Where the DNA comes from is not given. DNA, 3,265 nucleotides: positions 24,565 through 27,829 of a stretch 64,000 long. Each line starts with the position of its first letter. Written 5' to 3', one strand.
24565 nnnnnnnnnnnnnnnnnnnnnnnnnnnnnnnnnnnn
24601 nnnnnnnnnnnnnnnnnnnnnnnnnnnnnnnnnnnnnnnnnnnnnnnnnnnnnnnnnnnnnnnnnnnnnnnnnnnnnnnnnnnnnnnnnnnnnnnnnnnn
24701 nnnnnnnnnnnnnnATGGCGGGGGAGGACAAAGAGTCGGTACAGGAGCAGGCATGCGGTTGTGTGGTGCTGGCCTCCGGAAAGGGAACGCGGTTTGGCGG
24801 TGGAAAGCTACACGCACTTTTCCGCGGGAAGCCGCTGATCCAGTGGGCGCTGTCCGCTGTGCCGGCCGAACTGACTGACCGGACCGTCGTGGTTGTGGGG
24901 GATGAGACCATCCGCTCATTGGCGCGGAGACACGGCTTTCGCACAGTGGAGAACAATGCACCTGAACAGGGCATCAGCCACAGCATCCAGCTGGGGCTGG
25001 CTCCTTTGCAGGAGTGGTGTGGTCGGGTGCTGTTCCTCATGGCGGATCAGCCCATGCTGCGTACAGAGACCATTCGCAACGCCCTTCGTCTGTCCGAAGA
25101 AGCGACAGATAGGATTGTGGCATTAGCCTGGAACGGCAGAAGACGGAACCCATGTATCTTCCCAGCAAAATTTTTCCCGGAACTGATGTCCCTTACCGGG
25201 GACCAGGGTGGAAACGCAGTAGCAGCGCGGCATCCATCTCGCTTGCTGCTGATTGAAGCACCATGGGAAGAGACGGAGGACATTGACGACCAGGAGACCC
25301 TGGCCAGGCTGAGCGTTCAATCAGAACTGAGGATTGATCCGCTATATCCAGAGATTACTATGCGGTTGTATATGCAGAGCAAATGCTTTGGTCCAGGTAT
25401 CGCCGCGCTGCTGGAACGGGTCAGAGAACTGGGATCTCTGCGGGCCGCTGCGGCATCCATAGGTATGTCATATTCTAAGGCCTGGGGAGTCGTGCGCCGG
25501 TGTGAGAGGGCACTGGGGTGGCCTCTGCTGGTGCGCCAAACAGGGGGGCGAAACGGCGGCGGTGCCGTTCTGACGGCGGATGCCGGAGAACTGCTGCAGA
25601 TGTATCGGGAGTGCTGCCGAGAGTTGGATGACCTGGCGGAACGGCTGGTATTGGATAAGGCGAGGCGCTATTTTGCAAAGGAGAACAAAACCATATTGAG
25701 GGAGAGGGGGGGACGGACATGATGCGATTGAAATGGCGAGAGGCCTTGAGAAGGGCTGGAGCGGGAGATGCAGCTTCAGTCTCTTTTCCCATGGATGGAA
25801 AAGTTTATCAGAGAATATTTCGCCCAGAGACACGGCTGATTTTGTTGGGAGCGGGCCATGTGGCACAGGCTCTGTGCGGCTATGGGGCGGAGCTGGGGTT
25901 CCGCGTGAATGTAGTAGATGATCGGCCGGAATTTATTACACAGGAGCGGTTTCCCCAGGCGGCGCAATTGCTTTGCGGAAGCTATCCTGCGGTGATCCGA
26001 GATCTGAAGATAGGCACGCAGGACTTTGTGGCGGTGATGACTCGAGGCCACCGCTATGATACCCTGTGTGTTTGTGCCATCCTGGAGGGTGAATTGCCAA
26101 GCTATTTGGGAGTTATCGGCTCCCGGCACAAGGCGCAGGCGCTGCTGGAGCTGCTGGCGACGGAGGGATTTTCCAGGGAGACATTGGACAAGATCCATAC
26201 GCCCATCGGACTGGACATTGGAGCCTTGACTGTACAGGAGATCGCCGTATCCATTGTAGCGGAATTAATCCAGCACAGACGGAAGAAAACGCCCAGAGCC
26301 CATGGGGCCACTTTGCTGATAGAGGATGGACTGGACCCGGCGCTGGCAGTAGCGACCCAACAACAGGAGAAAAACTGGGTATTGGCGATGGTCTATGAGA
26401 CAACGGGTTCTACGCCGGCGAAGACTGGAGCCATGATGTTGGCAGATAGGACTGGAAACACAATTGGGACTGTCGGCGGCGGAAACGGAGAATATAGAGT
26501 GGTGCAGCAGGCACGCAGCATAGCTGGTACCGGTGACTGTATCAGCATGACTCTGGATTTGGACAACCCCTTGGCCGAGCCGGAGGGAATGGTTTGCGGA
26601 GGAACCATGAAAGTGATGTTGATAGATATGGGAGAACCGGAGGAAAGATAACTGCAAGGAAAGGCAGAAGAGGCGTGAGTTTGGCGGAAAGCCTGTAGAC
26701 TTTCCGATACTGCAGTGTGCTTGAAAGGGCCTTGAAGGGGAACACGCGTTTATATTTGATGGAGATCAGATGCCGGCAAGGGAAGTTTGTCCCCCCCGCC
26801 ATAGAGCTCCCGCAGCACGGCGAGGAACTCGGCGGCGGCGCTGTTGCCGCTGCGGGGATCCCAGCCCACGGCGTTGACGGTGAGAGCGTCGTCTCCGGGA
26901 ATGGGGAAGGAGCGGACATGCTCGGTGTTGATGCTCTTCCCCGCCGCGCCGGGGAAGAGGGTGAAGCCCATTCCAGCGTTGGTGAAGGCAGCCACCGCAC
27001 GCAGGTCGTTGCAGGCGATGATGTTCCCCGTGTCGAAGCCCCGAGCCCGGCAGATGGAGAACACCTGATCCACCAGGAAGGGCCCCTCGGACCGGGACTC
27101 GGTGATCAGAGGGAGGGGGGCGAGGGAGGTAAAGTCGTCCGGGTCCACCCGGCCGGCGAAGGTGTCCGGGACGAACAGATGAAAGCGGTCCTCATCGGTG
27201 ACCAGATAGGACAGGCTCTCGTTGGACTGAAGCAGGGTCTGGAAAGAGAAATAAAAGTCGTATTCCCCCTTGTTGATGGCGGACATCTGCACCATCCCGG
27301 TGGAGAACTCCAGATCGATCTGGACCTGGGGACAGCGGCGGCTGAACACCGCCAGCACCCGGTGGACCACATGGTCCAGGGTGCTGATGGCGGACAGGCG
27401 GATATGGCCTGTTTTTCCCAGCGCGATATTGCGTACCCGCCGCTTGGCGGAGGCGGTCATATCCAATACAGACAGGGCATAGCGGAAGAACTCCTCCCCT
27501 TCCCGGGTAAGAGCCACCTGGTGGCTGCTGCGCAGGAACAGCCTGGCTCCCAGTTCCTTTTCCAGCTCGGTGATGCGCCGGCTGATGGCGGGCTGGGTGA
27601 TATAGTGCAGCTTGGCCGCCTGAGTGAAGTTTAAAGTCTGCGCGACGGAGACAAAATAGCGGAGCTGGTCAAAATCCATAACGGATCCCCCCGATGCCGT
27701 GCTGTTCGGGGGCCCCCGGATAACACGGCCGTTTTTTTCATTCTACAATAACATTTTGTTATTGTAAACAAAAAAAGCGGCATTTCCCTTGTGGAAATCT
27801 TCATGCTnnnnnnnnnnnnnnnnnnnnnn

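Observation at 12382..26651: Complete selenium-dependent molybdenum hydroxylase (labile selenium cofactor) gene set built around an orphan selD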

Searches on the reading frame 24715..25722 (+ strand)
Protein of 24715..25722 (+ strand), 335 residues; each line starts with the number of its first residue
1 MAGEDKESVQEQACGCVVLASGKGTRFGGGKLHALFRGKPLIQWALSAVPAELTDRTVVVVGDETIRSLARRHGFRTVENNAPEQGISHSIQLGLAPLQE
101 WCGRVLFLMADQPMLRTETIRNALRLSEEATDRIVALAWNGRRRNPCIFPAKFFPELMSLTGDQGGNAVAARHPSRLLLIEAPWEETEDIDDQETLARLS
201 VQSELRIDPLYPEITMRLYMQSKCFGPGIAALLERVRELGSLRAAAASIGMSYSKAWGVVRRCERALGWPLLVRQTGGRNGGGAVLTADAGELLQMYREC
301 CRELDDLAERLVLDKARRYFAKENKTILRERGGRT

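Call 5: search_protein_families(library=ncbifam, proteins=[window:24715-25722:+], max_evalue=0.00001)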
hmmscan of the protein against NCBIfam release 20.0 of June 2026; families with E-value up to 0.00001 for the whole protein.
window:24715-25722:+ (335 aa): 18 families
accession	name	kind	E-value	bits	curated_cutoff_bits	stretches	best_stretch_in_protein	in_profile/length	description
TIGR03310.1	matur_MocA_YgfJ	equivalog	1.4e-38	132.8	186.45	1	15-195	1-184/188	molybdenum cofactor cytidylyltransferase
NF045665.1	NTPtran_DVU1551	equivalog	6.6e-20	71.4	315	1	16-203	3-193/359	DVU_1551 family NTP transferase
TIGR00637.1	ModE_repress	subfamily_domain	1.3e-17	63.7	98.5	1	227-306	4-83/100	ModE molybdate transport repressor domain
TIGR03202.1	pucB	equivalog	8.6e-17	61.5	235.05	1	17-194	4-190/192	xanthine dehydrogenase accessory protein PucB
NF045782.1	NicBOxredNboR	equivalog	7.3e-14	51.9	260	1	10-199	5-205/206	nicotine blue oxidoreductase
NF010935.0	PRK14355.1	equivalog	2.9e-12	46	718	1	15-132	5-126/459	bifunctional UDP-N-acetylglucosamine diphosphorylase/glucosamine-1-phosphate N-acetyltransferase GlmU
NF010933.0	PRK14353.1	equivalog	7.3e-12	44.6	505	1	11-139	3-135/453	bifunctional UDP-N-acetylglucosamine diphosphorylase/glucosamine-1-phosphate N-acetyltransferase GlmU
NF007957.0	PRK10676.1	equivalog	2.6e-11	43.1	369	1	213-298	4-90/263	molybdenum-dependent transcriptional regulator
TIGR01173.1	glmU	equivalog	7.7e-11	41.5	366.85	1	16-129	3-119/452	bifunctional UDP-N-acetylglucosamine diphosphorylase/glucosamine-1-phosphate N-acetyltransferase GlmU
NF010940.0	PRK14360.1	equivalog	1.7e-10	40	602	1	17-134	5-126/452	bifunctional UDP-N-acetylglucosamine diphosphorylase/glucosamine-1-phosphate N-acetyltransferase GlmU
NF010932.0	PRK14352.1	equivalog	4.2e-10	38.9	611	1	11-134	4-133/488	bifunctional UDP-N-acetylglucosamine diphosphorylase/glucosamine-1-phosphate N-acetyltransferase GlmU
NF010934.1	PRK14354.1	equivalog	2.9e-09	35.9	450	1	16-132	2-120/447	bifunctional UDP-N-acetylglucosamine diphosphorylase/glucosamine-1-phosphate N-acetyltransferase GlmU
NF001457.0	PRK00317.1-3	equivalog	4.2e-09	36.2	164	1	16-146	4-132/200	molybdenum cofactor guanylyltransferase MobA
NF010936.0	PRK14356.1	equivalog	2.6e-08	33.2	666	1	12-131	4-127/456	bifunctional UDP-N-acetylglucosamine diphosphorylase/glucosamine-1-phosphate N-acetyltransferase GlmU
NF010938.0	PRK14358.1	equivalog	1.1e-07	30.9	500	1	10-125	4-122/481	bifunctional N-acetylglucosamine-1-phosphate uridyltransferase/glucosamine-1-phosphate acetyltransferase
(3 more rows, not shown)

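Call 8: search_protein_families(library=pfam, proteins=[window:24715-25722:+], max_evalue=0.001)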
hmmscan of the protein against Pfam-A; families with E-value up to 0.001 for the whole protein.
window:24715-25722:+ (335 aa): 3 families
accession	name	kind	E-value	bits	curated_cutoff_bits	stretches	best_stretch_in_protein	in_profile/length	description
PF12804.13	NTP_transf_3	-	4.3e-34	118.5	27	1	16-173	1-157/160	MobA-like NTP transferase domain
PF00126.33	HTH_1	-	4e-09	36.7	26.6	1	232-289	6-58/60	Bacterial regulatory helix-turn-helix protein, lysR family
PF01128.25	IspD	-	7.9e-05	22.9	27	1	17-137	4-128/221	2-C-methyl-D-erythritol 4-phosphate cytidylyltransferase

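Call 15: find_encoding_contigs(protein=window:24715-25722:+, flank=10000, max_places=8)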
Protein window:24715-25722:+ (335 aa): 23 contigs read that carry it; 8 places shown.
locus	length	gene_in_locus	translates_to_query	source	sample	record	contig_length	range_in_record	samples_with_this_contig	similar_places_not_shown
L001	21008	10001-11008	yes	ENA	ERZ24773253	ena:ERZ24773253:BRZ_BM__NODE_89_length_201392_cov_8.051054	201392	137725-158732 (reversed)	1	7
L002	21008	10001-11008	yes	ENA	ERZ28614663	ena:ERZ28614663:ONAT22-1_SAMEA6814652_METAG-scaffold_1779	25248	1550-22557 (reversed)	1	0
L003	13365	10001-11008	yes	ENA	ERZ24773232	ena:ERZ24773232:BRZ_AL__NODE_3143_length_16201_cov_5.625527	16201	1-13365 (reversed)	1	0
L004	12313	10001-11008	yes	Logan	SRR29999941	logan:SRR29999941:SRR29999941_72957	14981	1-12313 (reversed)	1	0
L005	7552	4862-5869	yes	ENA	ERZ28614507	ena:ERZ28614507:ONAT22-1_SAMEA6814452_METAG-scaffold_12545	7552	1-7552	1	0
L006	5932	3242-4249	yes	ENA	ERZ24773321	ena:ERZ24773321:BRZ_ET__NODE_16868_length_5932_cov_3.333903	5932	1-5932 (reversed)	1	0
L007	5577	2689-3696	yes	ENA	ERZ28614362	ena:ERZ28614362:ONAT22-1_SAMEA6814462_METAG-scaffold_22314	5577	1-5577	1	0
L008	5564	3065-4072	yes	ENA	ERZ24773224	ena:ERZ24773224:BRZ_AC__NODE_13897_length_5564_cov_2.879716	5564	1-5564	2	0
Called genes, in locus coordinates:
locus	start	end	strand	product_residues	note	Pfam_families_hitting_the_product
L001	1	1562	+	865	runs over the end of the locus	PF13085:Fer2_3 (weak), PF01799:Fer2_2, PF01315:Ald_Xan_dh_C, PF02738:MoCoBD_1, PF20256:MoCoBD_2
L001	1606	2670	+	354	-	PF03480:DctP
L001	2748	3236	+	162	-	PF04290:DctQ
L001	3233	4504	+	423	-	PF06808:DctM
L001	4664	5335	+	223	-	PF19842:YqeC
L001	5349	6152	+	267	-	-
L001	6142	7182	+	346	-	PF00586:AIRS, PF02769:AIRS_C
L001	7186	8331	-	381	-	PF00266:Aminotran_5, PF01053:Cys_Met_Meta_PP (weak), PF01212:Beta_elim_lyase, PF01041:DegT_DnrJ_EryC1 (weak)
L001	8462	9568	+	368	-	PF04143:Sulf_transp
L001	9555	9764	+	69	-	PF01206:TusA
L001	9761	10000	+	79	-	PF11823:Se_S_carrier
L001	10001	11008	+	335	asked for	PF12804:NTP_transf_3, PF00126:HTH_1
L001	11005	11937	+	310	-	PF13478:XdhC_C, PF02625:XdhC_CoxI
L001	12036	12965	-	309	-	PF00126:HTH_1, PF03466:LysR_substrate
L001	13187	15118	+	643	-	PF00724:Oxidored_FMN, PF01262:AlaDh_PNT_C (weak), PF00890:FAD_binding_2, PF01134:GIDA (weak), PF07992:Pyr_redox_2, PF12831:FAD_oxidored, PF13450:NAD_binding_8, PF13738:Pyr_redox_3, +3 more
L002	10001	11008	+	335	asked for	PF12804:NTP_transf_3, PF00126:HTH_1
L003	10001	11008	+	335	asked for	PF12804:NTP_transf_3, PF00126:HTH_1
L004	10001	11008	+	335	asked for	PF12804:NTP_transf_3, PF00126:HTH_1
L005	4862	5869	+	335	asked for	PF12804:NTP_transf_3, PF00126:HTH_1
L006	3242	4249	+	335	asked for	PF12804:NTP_transf_3, PF00126:HTH_1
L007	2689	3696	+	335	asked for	PF12804:NTP_transf_3, PF00126:HTH_1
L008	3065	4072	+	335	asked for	PF12804:NTP_transf_3, PF00126:HTH_1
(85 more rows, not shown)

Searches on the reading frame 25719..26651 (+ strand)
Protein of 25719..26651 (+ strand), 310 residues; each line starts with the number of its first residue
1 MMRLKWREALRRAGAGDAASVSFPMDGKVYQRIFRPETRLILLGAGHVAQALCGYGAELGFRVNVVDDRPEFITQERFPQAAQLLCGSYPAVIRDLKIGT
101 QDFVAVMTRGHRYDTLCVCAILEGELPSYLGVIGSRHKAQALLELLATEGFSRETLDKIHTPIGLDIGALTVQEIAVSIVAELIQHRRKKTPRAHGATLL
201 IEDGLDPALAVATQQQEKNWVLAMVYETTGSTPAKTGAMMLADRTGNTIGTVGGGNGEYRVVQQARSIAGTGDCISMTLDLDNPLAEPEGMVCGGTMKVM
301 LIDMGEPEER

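Call 5: search_protein_families(library=ncbifam, proteins=[window:25719-26651:+], max_evalue=0.00001)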
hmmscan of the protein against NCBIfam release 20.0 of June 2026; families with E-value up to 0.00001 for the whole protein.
window:25719-26651:+ (310 aa): 2 families
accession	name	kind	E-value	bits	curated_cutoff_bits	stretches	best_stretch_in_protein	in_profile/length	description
NF045664.1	XdhC_rel_AOR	equivalog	4.3e-72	243.3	350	2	25-189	182-346/346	XdhC family aldehyde oxidoreductase maturation factor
TIGR02964.1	xanthine_xdhC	equivalog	3e-35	122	161.6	2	32-184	95-246/246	xanthine dehydrogenase accessory protein XdhC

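Call 8: search_protein_families(library=pfam, proteins=[window:25719-26651:+], max_evalue=0.001)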
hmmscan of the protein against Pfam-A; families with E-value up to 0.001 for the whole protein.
window:25719-26651:+ (310 aa): 2 families
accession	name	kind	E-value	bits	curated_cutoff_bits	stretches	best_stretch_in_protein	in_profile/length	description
PF13478.12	XdhC_C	-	3.9e-41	140.9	29.7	1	40-183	1-125/125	XdhC Rossmann domain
PF02625.21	XdhC_CoxI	-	5.3e-17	62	24.3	1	215-272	3-60/68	XdhC and CoxI family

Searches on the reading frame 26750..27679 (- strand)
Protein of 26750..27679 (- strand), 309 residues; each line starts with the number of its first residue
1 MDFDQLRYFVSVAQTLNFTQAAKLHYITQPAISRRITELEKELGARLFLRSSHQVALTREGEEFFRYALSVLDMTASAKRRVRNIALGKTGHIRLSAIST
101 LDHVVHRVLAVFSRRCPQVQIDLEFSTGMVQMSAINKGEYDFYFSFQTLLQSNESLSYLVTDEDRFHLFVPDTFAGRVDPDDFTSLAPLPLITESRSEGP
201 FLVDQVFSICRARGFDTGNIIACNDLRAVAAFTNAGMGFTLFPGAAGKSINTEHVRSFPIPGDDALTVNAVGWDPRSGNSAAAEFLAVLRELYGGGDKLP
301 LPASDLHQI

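Call 5: search_protein_families(library=ncbifam, proteins=[window:26750-27679:-], max_evalue=0.00001)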
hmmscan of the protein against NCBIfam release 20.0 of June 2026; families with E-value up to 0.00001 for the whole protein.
window:26750-27679:- (309 aa): 52 families (the best 25 are shown)
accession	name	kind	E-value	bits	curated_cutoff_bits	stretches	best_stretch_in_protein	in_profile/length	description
NF045775.1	acetoin_reg_AlsR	exception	7.6e-32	110.9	430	1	1-287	1-286/290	acetoin biosynthesis transcriptional regulator AlsR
NF007439.0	PRK09986.1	equivalog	1.3e-30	106.8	290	1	3-256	9-262/296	LysR family transcriptional regulator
NF040786.1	LysR_Sec_metab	equivalog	1.6e-30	106.1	250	1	1-263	1-267/298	selenium metabolism-associated LysR family transcriptional regulator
NF047520.1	trans_act_CidR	equivalog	4.9e-30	104.7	415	1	1-288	1-287/292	cidABC operon transcriptional activator CidR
NF053705.1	TransRegGltCGpos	equivalog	9.1e-30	103.9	350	1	1-256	1-255/300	glutamate biosynthesis transcriptional regulator GltC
NF007385.0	PRK09906.1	equivalog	5.8e-29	101.2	356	1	1-293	1-291/296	DNA-binding transcriptional regulator HcaR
NF008416.0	PRK11242.1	equivalog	8.1e-23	81.2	277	1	5-148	5-149/300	transcriptional regulator CynR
NF047354.1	trans_reg_GltC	equivalog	2e-22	80.1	300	1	1-172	1-173/290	glutamate biosynthesis transcriptional regulator GltC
NF008722.0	PRK11716.1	equivalog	5.8e-21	74.8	246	1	1-147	1-148/293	HTH-type transcriptional activator IlvY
TIGR03339.1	phn_lysR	subfamily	9.8e-21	74.2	341.1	1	5-244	1-235/279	aminoethylphosphonate catabolism associated LysR family transcriptional regulator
NF040710.1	benzoate_CatM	exception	2.2e-20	73.1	580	1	1-265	1-265/293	cis,cis-muconate-binding transcription regulator CatM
NF007307.0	PRK09791.1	equivalog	4.4e-20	72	336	1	3-160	7-165/302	LysR family transcriptional regulator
NF008352.0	PRK11139.1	subfamily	2.7e-19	69.4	288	1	4-146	9-147/305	transcriptional regulator GcvA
NF040709.1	benzoate_BenM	exception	5.6e-19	68.6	600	1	1-266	1-266/299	benzoate utilization transcription regulator BenM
NF047711.1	PutUtilRegPtrR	equivalog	7.9e-19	67.8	400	1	1-141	1-140/283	putrescine utilization regulator PtrR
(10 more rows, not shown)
